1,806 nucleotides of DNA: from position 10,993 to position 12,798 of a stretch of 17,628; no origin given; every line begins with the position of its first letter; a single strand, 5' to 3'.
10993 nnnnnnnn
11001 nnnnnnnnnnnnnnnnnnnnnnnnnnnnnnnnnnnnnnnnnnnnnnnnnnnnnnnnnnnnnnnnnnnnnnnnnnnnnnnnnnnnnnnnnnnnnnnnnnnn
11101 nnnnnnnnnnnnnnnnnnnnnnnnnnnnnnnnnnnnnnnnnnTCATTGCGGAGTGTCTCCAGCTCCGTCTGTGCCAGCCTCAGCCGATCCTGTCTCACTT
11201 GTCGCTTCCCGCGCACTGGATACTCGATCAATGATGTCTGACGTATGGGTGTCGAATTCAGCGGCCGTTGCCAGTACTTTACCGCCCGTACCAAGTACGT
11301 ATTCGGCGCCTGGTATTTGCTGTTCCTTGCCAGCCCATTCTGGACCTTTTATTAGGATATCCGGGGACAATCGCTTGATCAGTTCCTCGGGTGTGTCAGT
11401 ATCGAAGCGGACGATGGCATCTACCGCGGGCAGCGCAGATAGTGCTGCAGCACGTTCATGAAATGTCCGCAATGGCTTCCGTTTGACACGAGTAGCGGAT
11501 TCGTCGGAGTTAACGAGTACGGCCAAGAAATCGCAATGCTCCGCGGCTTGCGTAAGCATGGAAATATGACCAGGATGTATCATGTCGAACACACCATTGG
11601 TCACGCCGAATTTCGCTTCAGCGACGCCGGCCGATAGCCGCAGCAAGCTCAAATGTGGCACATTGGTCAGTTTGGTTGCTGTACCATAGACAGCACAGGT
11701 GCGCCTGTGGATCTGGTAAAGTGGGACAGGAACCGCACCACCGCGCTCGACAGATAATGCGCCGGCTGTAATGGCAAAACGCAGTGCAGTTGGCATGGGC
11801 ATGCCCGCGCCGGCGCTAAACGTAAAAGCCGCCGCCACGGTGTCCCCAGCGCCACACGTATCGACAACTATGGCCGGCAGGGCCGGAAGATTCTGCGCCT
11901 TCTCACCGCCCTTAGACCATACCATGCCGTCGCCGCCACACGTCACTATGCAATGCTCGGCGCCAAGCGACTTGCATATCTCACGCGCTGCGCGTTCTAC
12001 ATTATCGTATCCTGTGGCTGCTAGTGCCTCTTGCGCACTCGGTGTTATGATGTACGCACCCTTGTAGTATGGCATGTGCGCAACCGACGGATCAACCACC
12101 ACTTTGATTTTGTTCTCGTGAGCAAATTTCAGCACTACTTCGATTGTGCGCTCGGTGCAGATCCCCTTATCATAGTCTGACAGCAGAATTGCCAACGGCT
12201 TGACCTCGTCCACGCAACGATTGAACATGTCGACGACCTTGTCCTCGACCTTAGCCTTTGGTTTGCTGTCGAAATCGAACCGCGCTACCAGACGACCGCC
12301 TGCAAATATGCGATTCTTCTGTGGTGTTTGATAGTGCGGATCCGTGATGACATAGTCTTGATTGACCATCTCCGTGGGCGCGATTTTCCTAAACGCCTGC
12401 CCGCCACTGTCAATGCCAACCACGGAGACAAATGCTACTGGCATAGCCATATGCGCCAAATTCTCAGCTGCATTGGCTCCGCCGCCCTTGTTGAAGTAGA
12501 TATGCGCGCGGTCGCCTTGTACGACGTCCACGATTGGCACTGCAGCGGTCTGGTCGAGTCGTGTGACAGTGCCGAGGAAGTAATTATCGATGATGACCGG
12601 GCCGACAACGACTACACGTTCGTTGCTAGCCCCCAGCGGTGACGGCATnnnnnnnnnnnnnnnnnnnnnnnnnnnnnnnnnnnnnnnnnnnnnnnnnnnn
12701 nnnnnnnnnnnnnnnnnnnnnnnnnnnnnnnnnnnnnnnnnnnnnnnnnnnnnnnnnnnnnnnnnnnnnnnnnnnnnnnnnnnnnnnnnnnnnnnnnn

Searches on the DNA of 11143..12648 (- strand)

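Call 87: search_rna_families(sources=[L005, L009, L012, L013, L055, L058, L079], threshold=gathering)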
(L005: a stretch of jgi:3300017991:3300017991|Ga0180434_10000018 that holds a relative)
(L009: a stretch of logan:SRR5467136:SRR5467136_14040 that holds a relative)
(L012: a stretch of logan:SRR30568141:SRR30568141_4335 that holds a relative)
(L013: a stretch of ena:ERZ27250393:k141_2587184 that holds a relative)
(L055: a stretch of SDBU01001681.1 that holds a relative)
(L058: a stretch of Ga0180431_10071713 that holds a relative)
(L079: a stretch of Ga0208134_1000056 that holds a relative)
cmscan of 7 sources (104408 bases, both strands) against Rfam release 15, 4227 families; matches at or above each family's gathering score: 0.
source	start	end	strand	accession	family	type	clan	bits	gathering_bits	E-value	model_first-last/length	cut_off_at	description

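Call 88: search_rna_families(source=L005, start=5950, end=6300, threshold=evalue, max_evalue=10)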
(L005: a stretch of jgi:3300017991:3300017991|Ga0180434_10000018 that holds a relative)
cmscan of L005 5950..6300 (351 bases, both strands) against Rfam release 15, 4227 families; matches with E-value up to 10: 0.
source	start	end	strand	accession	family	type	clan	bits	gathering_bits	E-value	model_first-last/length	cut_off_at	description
